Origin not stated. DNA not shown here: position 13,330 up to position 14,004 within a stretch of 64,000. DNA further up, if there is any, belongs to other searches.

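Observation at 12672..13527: Eleven-copy array of a 23-bp perfect palindrome with 238-bp higher-order periodicity directly upstream of a PadR-family regulator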

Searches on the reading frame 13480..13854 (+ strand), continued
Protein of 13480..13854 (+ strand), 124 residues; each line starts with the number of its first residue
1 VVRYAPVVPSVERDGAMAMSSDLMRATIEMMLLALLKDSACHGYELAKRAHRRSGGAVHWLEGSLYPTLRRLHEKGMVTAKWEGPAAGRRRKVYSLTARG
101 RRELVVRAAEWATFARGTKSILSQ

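Call 42: search_solved_structures(query=A1, max_evalue=0.001, show_alignments=2)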
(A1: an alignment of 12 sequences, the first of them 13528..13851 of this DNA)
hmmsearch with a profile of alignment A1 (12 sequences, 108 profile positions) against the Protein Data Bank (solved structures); distinct sequences matched with E-value up to 0.001: 46.
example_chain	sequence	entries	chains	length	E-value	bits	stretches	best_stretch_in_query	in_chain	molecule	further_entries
5dym_A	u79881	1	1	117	2.6e-16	62.6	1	1-107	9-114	PadR-family transcriptional regulator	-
9qbc_A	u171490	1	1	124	6e-15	58.2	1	1-95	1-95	PadR-family transcriptional regulator PadR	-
9gkr_A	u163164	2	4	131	6.5e-15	58.1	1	5-103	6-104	Transcriptional regulator, PadR-like family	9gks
9qbd_A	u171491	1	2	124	2.3e-14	56.4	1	1-88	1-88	PadR-family transcriptional regulator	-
3f8c_A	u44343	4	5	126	2.3e-14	56.3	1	5-102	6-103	Transcriptional regulator, PadR-like family | Transcriptional regulator PadR family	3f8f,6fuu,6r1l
3f8b_A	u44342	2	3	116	2.7e-14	56.1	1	5-101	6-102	Transcriptional regulator, PadR-like family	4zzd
7qz5_A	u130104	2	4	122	3.1e-14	55.9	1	5-101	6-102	Transcriptional regulator, PadR-like family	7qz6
9h9y_A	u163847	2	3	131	3.3e-14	55.9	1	5-103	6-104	Transcriptional regulator, PadR-like family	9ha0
8qdf_A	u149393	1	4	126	3.8e-14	55.7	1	5-101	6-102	Transcriptional regulator, PadR-like family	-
6i8n_A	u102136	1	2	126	6.1e-14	55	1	5-102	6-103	Transcriptional regulator, PadR-like family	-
9g51_A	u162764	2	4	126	6.6e-14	54.9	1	5-102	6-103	Transcriptional regulator, PadR-like family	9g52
9h9w_A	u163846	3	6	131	1.1e-13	54.1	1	5-101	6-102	Transcriptional regulator, PadR-like family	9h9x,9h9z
6do0_A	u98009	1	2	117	2e-13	53.4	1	5-100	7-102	Transcriptional regulator, PadR-like family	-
6vwe_A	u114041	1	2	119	2.1e-13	53.3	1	5-100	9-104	Transcriptional regulator, PadR-like family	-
9h87_A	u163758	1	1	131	2.7e-13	52.9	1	5-101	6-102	Transcriptional regulator, PadR-like family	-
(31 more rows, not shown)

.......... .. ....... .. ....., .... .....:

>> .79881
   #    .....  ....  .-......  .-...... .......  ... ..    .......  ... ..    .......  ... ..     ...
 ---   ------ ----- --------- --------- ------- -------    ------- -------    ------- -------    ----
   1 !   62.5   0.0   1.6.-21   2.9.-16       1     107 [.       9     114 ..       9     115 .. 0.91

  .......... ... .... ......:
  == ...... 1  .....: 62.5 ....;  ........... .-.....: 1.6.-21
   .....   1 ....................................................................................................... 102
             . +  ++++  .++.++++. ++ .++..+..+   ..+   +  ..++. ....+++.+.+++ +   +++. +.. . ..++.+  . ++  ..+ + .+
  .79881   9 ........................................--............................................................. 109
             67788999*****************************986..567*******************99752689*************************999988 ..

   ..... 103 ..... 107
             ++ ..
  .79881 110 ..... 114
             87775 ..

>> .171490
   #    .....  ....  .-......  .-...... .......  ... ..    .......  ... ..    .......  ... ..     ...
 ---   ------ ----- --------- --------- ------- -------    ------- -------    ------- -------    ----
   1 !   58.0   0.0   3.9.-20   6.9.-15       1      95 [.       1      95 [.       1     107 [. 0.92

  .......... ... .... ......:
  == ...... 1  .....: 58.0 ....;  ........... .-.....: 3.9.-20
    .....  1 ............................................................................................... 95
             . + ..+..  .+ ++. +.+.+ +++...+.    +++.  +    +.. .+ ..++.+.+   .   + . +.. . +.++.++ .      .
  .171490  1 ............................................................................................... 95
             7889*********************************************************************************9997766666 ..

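Call 43: search_protein_families(library=ncbifam, proteins=[window:13528-13851:+], max_evalue=0.001)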
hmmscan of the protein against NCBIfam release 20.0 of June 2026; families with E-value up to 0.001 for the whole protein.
window:13528-13851:+ (108 aa): 5 families
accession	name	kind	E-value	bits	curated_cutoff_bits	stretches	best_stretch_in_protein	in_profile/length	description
TIGR03433.1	padR_acidobact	paralog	2.9e-26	91.5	101.8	1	9-107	2-100/101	PadR family transcriptional regulator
NF006931.0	PRK09416.1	equivalog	4.5e-10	39.8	112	1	11-96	43-122/135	PadR family transcriptional regulator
TIGR02719.1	repress_PhaQ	equivalog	4.7e-10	39.9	139.35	1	14-95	27-106/138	poly-beta-hydroxybutyrate-responsive repressor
NF053635.1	TransRegRv3488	equivalog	5.6e-09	36.1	140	1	5-98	2-91/98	Rv3488 family transcriptional regulator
NF041230.1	BagL_FevM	exception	0.00015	21.8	230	1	48-97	70-117/145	MarR family transcriptional regulator BagL/FevM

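Call 47: find_encoding_contigs(protein=P0002, flank=2000, max_places=5)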
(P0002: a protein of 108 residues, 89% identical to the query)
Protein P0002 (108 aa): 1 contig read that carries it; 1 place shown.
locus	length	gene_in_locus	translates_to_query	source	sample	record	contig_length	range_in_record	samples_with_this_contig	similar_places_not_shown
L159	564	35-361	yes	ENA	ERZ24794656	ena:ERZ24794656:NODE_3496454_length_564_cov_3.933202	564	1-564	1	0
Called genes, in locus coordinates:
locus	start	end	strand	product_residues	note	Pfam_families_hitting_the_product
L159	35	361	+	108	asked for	PF03551:PadR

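Call 50: search_solved_structures(query=window:13528-13851:+, max_evalue=1e-8, show_alignments=5)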
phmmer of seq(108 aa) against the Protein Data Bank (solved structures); distinct sequences matched with E-value up to 1e-8: 24.
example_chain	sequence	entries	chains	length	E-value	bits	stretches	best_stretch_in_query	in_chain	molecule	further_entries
5dym_A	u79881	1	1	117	3.6e-13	52.4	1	2-99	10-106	PadR-family transcriptional regulator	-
8jxk_A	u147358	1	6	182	1e-11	47.7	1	12-88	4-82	Conserved protein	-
9qbc_A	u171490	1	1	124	3.7e-11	46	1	2-95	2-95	PadR-family transcriptional regulator PadR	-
9qbd_A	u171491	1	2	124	1.1e-10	44.4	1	2-87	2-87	PadR-family transcriptional regulator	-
9gkr_A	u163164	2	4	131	1.5e-10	44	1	5-97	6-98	Transcriptional regulator, PadR-like family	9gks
3f8b_A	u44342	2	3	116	4.8e-10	42.4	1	5-97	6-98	Transcriptional regulator, PadR-like family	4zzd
7qz5_A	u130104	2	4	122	5.6e-10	42.2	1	5-97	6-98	Transcriptional regulator, PadR-like family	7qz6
3f8c_A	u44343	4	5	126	5.9e-10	42.1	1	5-97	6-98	Transcriptional regulator, PadR-like family | Transcriptional regulator PadR family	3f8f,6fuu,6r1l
9h9y_A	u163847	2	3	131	9e-10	41.5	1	5-97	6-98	Transcriptional regulator, PadR-like family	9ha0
6i8n_A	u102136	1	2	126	1e-09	41.3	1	5-97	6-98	Transcriptional regulator, PadR-like family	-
8qdf_A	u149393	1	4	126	1.1e-09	41.3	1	5-96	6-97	Transcriptional regulator, PadR-like family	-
9g51_A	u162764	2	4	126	1.1e-09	41.2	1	5-97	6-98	Transcriptional regulator, PadR-like family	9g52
9h9w_A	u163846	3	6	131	1.2e-09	41.1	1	5-97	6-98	Transcriptional regulator, PadR-like family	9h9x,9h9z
6vwe_A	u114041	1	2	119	2.9e-09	39.9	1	5-97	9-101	Transcriptional regulator, PadR-like family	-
8yrf_A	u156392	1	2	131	3.2e-09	39.8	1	5-97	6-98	Transcriptional regulator, PadR-like family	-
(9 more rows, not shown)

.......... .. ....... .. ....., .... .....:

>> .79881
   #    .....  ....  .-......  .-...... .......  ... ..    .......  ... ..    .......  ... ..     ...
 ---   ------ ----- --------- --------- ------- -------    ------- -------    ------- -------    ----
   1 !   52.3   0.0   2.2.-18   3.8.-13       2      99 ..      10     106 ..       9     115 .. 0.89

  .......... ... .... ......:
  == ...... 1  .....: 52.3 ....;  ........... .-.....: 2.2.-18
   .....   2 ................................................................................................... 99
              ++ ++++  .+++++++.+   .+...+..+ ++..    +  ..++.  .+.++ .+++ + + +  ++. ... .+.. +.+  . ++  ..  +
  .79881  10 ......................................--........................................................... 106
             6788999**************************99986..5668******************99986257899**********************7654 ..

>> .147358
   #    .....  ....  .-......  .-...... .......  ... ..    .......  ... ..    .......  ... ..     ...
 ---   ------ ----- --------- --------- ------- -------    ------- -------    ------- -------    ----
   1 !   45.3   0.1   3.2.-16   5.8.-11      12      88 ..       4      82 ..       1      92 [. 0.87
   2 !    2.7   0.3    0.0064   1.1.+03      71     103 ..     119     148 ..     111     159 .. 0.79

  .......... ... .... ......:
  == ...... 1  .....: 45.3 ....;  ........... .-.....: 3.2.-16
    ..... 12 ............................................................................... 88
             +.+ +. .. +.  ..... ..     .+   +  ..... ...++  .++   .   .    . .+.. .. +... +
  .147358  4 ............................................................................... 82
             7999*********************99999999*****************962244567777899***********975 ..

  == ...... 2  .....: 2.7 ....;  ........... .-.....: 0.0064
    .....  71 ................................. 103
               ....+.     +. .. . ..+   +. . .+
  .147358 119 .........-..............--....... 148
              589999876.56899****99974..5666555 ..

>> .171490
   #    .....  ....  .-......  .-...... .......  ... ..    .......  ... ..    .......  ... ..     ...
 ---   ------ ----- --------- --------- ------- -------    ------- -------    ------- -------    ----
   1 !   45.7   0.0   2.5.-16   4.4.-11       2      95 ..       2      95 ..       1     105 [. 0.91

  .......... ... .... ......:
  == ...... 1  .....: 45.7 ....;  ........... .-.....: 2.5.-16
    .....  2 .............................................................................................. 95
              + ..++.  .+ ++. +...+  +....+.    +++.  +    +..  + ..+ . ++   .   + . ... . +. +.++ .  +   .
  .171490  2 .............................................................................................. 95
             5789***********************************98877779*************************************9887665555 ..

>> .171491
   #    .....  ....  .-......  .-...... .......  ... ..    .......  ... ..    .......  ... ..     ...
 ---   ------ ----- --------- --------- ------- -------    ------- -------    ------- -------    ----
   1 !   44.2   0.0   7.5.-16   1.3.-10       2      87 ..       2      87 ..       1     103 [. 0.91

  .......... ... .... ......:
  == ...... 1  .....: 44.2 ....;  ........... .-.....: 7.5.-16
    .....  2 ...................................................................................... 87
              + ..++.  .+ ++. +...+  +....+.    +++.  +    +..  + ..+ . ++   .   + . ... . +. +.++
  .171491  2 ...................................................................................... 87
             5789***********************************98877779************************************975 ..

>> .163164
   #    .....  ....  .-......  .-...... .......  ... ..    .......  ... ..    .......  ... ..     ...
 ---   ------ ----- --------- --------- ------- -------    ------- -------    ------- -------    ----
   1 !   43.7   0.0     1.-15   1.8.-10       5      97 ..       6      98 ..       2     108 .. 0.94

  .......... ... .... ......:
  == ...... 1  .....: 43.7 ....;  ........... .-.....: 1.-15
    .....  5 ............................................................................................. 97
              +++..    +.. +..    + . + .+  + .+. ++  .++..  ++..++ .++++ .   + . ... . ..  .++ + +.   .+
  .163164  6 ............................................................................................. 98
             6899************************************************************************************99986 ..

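Call 63: search_dna_similar(query=window:13528-13851:+, collection=plasmids, mode=protein, max_rows=8)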
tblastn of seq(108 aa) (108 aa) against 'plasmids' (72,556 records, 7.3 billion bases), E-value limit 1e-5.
Records with a match: 138; places in all: 182; records where one place covers at least 80% of the query: 113.
Best place of each record, by identity: <60% 138.
By first word of the organism name: Bacillus 34; Streptomyces 18; Clostridium 17; Priestia 11; Deinococcus 10; Peribacillus 4; Tsukamurella 3; Subdoligranulum 3; Roseomonas 3; Listeria 3; and 23 more.
By predicted mobility (MOB-suite, as given by PLSDB): non-mobilizable 96; mobilizable 25; conjugative 17.
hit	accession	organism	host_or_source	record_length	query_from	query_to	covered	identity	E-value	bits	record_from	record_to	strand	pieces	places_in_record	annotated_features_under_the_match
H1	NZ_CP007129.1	Gemmatirosa kalamazoonensis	-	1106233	1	107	99%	36.4%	1e-11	66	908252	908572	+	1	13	record has no annotation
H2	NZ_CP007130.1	Gemmatirosa kalamazoonensis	-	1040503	3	105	95%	37.9%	1e-14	75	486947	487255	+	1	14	record has no annotation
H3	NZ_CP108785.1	Embleya sp. NBC_00888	-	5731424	5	108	96%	35.6%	3e-12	68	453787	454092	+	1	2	none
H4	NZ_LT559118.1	Nonomuraea gerenzanensis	-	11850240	2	106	97%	35.2%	3e-14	74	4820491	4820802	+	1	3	none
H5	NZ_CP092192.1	Deinococcus sp. KNUC1210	Setaria viridis,cell ...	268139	2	105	96%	35.2%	5e-13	70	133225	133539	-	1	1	PadR family transcriptional regulator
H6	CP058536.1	Deinococcus sp. D7000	seawater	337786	5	100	89%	38.1%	1e-12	69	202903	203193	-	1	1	PadR family transcriptional regulator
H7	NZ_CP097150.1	Deinococcus sp. QL22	-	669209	6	100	88%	38.1%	1e-10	63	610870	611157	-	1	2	PadR family transcriptional regulator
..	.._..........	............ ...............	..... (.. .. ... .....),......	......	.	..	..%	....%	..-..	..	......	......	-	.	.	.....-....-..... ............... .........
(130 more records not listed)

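Call 68: search_protein_families(library=pfam, proteins=[L033:2-511:-, L038:2-253:-, L034:550-1026:-, L008:1680-2408:-, L007:6675-7829:-, L007:4720-5718:-, L008:1-879:+], max_evalue=0.001)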
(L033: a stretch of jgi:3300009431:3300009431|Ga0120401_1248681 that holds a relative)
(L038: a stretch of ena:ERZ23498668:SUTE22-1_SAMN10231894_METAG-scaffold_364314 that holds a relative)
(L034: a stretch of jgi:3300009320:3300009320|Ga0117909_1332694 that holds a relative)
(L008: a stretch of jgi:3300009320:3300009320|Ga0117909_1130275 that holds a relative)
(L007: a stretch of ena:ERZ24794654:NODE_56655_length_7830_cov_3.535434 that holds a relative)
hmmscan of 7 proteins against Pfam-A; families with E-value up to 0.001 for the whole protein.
L033:2-511:- (170 aa): 1 family
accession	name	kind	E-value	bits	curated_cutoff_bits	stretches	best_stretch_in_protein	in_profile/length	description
PF01408.29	GFO_IDH_MocA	-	3.3e-14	54.1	24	1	2-121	2-116/120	Oxidoreductase family, NAD-binding Rossmann fold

L038:2-253:- (84 aa): 0 families

L034:550-1026:- (158 aa): 0 families

L008:1680-2408:- (242 aa): 0 families

L007:6675-7829:- (384 aa): 0 families

L007:4720-5718:- (332 aa): 4 families
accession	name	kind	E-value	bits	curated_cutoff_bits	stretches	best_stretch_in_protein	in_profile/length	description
PF22725.1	GFO_IDH_MocA_C3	-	1.3e-15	57.9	27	1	134-258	3-124/124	GFO/IDH/MocA C-terminal domain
PF01408.29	GFO_IDH_MocA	-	3.4e-13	50.8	24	1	2-118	2-114/120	Oxidoreductase family, NAD-binding Rossmann fold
PF02894.22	GFO_IDH_MocA_C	-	1.2e-07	32.2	22.9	1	141-324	6-216/218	Oxidoreductase family, C-terminal alpha/beta domain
PF03447.22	NAD_binding_3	-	0.00045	21.4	24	1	30-120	24-113/116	Homoserine dehydrogenase, NAD binding domain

L008:1-879:+ (292 aa): 2 families
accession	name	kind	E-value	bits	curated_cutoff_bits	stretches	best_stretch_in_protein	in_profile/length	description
PF08532.16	Glyco_hydro_42M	-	4.6e-51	173.7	25.8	2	86-224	75-206/207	Beta-galactosidase trimerisation domain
PF08533.16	Glyco_hydro_42C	-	6.6e-11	42.2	21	1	233-289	1-56/58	Beta-galactosidase C-terminal domain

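Call 69: find_encoding_contigs(protein=P0008, flank=2000, max_places=3)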
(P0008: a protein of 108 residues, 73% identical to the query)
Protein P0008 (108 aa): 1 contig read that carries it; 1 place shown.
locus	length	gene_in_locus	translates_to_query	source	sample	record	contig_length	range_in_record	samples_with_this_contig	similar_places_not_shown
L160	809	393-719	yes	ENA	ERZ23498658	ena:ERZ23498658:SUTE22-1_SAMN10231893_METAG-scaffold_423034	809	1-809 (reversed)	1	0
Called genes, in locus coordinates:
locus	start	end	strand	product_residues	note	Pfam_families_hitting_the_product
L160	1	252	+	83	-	?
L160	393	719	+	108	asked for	PF03551:PadR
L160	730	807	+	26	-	?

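Call 73: predict_structure(alignment_id=A1)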
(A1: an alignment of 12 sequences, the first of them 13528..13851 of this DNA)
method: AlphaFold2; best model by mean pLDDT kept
length: 108 residues; sequences in the alignment: 12
mean_pLDDT: 88.4   pTM: 0.78
mean pLDDT of the five models: 88.4, 84.4, 69.1, 67.8, 55.8
residues with pLDDT >= 90: 66; 70-90: 38; 50-70: 2; < 50: 2
segments of 3 or more residues with pLDDT < 50: none
pLDDT, mean of each block of 10 residues (from residue 1): 70 93 90 90 80 94 91 89 96 90 90
secondary structure, 60 per line:
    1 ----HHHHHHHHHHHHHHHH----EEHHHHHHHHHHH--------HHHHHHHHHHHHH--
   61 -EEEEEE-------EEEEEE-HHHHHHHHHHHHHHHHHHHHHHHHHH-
elements in order: H5-20 H27-37 H46-58 E62-67 E75-80 H82-107

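Call 75: fold_search(model_id=the predicted structure, library=pdb)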
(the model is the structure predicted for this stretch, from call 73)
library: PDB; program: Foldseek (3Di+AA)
matches with E <= 10: 978; with E <= 0.001: 109
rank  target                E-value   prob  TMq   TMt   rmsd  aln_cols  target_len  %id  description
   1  8qdf_B                2.9e-08  1.00  0.80  0.80   2.8       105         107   25  Engineered LmrR with Met-89 replaced by para-boronophenylalanine (released 2024-05-01)
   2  6i8n_B                3.5e-08  1.00  0.78  0.75   3.4       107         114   24  Crystal structure of LmrR with V15 replaced by unnatural amino acid 4-amino-L-phenylalanine (released 2019-01-02)
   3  3f8b_B                4.3e-08  1.00  0.76  0.78   3.1       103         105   25  Crystal structure of the multidrug binding transcriptional regulator LmrR in drug free state (released 2008-12-30)
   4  1xma_B                4.9e-08  1.00  0.83  0.87   2.5       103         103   23  Structure of a transcriptional regulator from Clostridium thermocellum Cth-833 (released 2004-12-14)
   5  8qdf_C                4.9e-08  1.00  0.81  0.82   2.6       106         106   24  Engineered LmrR with Met-89 replaced by para-boronophenylalanine (released 2024-05-01)
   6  3f8f_B                5.2e-08  1.00  0.77  0.75   3.3       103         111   25  Crystal structure of multidrug binding transcriptional regulator LmrR complexed with Daunomycin (released 2008-12-30)
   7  9h9z_B                5.5e-08  1.00  0.76  0.74   3.3       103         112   25  Crystal structure of Cu(II)-bound LmrR_V15Bpy (released 2025-03-05)
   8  8qdf_A                5.9e-08  1.00  0.79  0.82   2.5       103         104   25  Engineered LmrR with Met-89 replaced by para-boronophenylalanine (released 2024-05-01)
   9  9iij                  7.2e-08  1.00  0.76  0.75   3.3       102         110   25  Engineered LmrR with V15 replaced by unnatural amino acid 4-amino-L-phenyl-cysteine (released 2025-06-25)
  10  9ha0_A                8.7e-08  1.00  0.81  0.80   2.8       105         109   25  Crystal structure of Cu(II)-bound LmrR_V15Bpy variant BVS (released 2025-03-05)
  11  7qz5_A                9.3e-08  1.00  0.74  0.73   3.8       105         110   23  Transcriptional regulator LmrR with Trp-67 and Trp-96 replaced by the unnatural amino acid 5-fluoroTrp (released 2022-11-23)
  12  9qbc                  9.9e-08  1.00  0.88  0.90   2.0       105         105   28  Crystal structure of Brachyspira hampsonii PadR (released 2026-03-11)
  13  9h87                  1.1e-07  1.00  0.79  0.76   3.1       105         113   25  Crystal structure of LmrR variant V15aY with Val15 replaced by 3-aminotyrosine (released 2025-04-30)
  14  7xup                  1.1e-07  1.00  0.75  0.74   3.9       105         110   25  Crystal structure of TPe3.0 (released 2022-09-28)
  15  8yrf_A                1.5e-07  1.00  0.77  0.77   2.9       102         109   25  Crystal structure of LmrR with V15 replaced by unnatural amino acid 4-amino-L-phenyl-cysteine (released 2024-04-24)
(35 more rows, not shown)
